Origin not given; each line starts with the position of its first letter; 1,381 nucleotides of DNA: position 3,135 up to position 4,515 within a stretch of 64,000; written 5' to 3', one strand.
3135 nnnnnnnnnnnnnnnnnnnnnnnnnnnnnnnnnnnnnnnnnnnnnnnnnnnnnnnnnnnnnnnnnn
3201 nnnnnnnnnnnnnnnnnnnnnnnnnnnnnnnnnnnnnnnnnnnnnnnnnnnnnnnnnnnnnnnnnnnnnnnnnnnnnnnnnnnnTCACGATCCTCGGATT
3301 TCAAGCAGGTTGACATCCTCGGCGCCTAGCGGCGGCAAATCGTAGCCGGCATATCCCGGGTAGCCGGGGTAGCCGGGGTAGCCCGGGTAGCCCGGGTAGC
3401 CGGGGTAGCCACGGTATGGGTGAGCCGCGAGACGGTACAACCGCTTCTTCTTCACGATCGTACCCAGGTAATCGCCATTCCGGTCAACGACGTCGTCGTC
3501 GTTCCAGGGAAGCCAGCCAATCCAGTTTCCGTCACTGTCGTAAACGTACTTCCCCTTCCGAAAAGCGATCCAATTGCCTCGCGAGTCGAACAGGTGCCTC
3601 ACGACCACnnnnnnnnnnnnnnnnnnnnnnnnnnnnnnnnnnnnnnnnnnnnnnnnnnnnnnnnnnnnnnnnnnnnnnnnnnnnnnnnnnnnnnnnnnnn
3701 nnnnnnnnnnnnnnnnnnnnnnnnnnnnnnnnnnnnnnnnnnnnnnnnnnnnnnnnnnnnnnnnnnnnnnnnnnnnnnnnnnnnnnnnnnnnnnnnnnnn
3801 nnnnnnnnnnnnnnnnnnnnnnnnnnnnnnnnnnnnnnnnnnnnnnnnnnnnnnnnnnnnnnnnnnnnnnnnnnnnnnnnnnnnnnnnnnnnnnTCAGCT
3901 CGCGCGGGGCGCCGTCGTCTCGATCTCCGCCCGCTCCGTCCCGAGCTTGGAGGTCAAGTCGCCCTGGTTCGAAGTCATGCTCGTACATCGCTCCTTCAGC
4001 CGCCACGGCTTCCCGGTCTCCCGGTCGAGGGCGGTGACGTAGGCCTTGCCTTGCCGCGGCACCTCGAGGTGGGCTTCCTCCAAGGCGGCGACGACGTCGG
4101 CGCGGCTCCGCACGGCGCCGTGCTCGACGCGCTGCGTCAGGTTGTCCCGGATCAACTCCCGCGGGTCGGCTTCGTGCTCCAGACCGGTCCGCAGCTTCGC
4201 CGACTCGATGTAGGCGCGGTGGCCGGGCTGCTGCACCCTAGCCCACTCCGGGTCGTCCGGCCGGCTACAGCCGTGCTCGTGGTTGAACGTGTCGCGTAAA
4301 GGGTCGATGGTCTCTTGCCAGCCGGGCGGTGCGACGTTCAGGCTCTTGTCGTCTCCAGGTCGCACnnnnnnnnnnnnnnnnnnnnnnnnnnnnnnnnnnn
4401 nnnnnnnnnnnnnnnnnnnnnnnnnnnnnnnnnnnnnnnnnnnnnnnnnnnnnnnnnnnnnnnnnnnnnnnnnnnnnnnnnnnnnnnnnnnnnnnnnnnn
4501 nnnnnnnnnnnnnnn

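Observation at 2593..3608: Intact two-gene cassette (beta-hairpin-repeat protein + HEPN-like protein) surviving inside a dead mobile element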

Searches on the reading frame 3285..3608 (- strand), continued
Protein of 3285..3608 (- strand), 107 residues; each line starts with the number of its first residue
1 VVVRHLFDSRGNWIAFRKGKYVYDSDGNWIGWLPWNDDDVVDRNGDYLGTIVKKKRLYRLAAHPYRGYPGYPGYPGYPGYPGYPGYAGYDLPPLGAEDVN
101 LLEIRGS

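Call 82: find_homologous_proteins(query=P0179, max_evalue=0.00001)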
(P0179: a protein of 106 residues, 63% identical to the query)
Query P0179 (106 aa): 310 proteins with E <= 0.00001 among 514 candidates; the best 120 are listed.
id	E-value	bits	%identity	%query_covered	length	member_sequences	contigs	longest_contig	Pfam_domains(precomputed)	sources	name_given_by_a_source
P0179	8.7e-68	244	100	100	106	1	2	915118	-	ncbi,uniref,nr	ncbi:hypothetical protein P0F25_003261 [Vibrio metschnikovii]|uniref:hypothetical protein n=1 Tax=Vi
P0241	1.6e-51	191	84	98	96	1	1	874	-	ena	-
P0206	2.7e-43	165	69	98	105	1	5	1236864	-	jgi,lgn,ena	-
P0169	1.9e-41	159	65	100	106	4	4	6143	PF21784.4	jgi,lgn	jgi:hypothetical protein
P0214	3.4e-41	158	64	96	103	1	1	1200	PF21784.4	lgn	-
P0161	4.6e-41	158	64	95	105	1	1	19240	-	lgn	-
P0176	3.2e-40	155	65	95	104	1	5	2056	-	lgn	-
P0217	1.4e-39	153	66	93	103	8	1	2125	-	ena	-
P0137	1.5e-39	153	64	99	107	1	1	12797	PF21784.4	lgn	-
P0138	1.7e-38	149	62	95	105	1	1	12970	PF21784.4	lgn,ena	-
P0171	2.7e-38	149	61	95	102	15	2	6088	-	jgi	jgi:hypothetical protein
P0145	3.7e-38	148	62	93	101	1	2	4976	PF21784.4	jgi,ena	-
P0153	7.1e-38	147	63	95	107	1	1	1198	PF21784.4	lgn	-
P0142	9.1e-38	147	60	97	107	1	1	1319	PF21784.4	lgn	-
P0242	1.8e-37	146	62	95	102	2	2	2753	-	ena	-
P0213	3.6e-37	145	63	92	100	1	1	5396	PF21784.4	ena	-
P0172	3.8e-37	145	61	96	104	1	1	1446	PF21784.4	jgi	jgi:hypothetical protein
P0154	1.1e-36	143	62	94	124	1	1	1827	PF21784.4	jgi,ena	-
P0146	1.2e-36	143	58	95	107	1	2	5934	PF21784.4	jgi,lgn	-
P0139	1.3e-36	143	62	94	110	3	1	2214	PF21784.4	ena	-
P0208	5.9e-36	141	59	93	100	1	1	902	PF21784.4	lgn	-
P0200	1.9e-35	139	59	94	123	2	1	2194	PF21784.4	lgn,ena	-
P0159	2.2e-35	139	61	96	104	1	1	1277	PF21784.4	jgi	-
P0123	2.9e-35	139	59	95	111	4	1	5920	PF21784.4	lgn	-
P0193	3.8e-35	138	64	95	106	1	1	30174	PF21784.4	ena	-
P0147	4.4e-35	138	60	96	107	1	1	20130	PF21784.4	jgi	jgi:hypothetical protein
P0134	6.3e-35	138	57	92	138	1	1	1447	PF21784.4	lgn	-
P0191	1.2e-34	137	59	97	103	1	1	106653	PF21784.4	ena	-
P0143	1.3e-34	137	56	96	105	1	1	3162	PF21784.4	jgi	jgi:4-fold beta flower protein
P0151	2.6e-34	136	60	97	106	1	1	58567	PF21784.4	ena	-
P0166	3.0e-34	136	59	92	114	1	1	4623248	PF21784.4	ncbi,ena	-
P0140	3.4e-34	135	59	93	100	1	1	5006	PF21784.4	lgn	-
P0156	3.5e-34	135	59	92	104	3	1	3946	PF21784.4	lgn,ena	-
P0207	1.3e-33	133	55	98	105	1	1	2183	PF21784.4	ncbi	-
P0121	1.3e-33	133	57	97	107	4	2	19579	PF21784.4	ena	-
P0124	1.6e-33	133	55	94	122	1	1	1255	PF21784.4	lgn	-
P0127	3.7e-33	132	59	94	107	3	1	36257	PF21784.4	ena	-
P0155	3.8e-33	132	55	97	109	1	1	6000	PF21784.4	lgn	-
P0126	4.0e-33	132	60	93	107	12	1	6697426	PF21784.4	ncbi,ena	-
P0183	4.6e-33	132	56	93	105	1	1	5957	PF21784.4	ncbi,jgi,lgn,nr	ncbi:MAG: hypothetical protein MUF49_31535 [Oculatellaceae cyanobacterium Prado106]|jgi:hypothetical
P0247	5.4e-33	131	58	95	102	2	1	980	PF21784.4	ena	-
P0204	1.2e-32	130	60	93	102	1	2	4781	PF21784.4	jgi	jgi:hypothetical protein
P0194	1.6e-32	130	54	98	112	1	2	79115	PF21784.4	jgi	jgi:hypothetical protein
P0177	1.9e-32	130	60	92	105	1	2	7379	PF21784.4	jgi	jgi:hypothetical protein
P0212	2.2e-32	129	59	92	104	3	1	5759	PF21784.4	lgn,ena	-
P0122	3.2e-32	129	58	93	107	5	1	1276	PF21784.4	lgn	-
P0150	3.8e-32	129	55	63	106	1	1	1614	PF21784.4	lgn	-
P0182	4.2e-32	129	58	92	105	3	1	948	PF21784.4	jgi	jgi:hypothetical protein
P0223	4.6e-32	128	59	93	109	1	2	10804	PF21784.4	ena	-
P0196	5.0e-32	128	57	92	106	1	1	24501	PF21784.4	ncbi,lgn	ncbi:MAG: 4-fold beta flower protein [Phormidesmis sp.]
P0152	1.1e-31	127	58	92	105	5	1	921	PF21784.4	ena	-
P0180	1.3e-31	127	58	92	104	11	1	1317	PF21784.4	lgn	-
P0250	1.4e-31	127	56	92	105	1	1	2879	PF21784.4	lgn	-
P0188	1.7e-31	127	55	92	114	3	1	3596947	PF21784.4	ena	-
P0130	2.6e-31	126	58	94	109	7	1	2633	PF21784.4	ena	-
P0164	3.5e-31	126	54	95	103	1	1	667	PF21784.4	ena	-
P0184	4.3e-31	125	56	94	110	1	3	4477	PF21784.4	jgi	jgi:hypothetical protein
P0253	4.8e-31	125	61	60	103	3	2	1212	PF21784.4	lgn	-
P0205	6.5e-31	125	60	92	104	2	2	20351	PF21784.4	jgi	jgi:hypothetical protein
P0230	6.9e-31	125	54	92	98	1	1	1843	PF21784.4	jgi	-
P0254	8.5e-31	124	56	55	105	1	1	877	PF21784.4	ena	-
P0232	8.5e-31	124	55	96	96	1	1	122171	PF21784.4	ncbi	ncbi:MAG: 4-fold beta flower protein [Pyrinomonadaceae bacterium]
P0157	9.3e-31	124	52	92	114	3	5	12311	PF21784.4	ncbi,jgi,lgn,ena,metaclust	metaclust:\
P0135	2.1e-30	123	55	94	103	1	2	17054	PF21784.4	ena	-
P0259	4.7e-30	122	52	92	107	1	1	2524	PF21784.4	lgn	-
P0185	5.0e-30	122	53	95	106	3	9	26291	PF21784.4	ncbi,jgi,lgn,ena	jgi:hypothetical protein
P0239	5.1e-30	122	56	96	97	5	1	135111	PF21784.4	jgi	-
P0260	5.3e-30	122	55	94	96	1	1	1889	PF21784.4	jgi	-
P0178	7.3e-30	121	54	92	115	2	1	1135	PF21784.4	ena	-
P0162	7.9e-30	121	55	92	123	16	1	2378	PF21784.4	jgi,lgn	-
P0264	2.4e-29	120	49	96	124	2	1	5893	PF21784.4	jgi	-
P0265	2.5e-29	120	56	90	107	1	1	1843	PF21784.4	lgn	-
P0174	2.5e-29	120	52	96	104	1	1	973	PF21784.4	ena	-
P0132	2.7e-29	119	53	93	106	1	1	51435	PF21784.4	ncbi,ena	-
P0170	3.0e-29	119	54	94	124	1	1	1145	PF21784.4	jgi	jgi:hypothetical protein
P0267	4.4e-29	119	52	94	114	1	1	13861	PF21784.4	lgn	-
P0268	4.9e-29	119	58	96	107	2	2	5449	PF21784.4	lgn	-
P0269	5.9e-29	118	54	94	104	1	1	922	PF21784.4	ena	-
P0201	6.3e-29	118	51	96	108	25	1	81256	PF21784.4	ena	-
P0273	8.0e-29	118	64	75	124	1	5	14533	PF21784.4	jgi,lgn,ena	jgi:hypothetical protein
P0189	8.3e-29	118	56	97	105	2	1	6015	PF21784.4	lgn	-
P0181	8.8e-29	118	54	96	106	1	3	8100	PF21784.4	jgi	jgi:hypothetical protein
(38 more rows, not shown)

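Call 84: search_protein_families(library=phrogs, proteins=[window:3285-3608:-, L054:3333-4571:+, L112:1231-1929:+], max_evalue=0.01)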
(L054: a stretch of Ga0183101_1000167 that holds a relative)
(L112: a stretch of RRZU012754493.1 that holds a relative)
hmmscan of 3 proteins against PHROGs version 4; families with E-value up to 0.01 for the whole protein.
window:3285-3608:- (107 aa): 0 families

L054:3333-4571:+ (412 aa): 1 family
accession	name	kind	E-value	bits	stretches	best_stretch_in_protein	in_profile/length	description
phrog_27609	-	unknown function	2.1e-58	199.2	1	31-409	39-415/418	-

L112:1231-1929:+ (232 aa): 1 family
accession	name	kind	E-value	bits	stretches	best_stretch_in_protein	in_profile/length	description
phrog_31894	-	unknown function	7.4e-27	95.5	1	1-189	5-206/246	-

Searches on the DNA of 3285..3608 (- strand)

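Call 71: search_dna_similar(query=L040:10001-10321:+, collection=ecoli_genomes, mode=distant, max_evalue=0.001)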
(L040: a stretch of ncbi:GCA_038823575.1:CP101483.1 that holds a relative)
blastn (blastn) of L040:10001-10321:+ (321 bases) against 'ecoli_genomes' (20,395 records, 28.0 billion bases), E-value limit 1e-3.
No match.

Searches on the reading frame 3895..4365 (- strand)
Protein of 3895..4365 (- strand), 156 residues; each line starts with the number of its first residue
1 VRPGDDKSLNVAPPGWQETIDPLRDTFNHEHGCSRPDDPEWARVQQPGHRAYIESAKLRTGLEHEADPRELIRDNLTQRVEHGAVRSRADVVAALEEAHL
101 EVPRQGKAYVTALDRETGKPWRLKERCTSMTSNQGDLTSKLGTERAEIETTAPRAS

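Call 32: search_protein_families(library=pfam, proteins=[window:3895-4365:-], max_evalue=0.1)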
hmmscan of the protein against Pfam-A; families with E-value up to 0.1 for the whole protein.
window:3895-4365:- (156 aa): 0 families
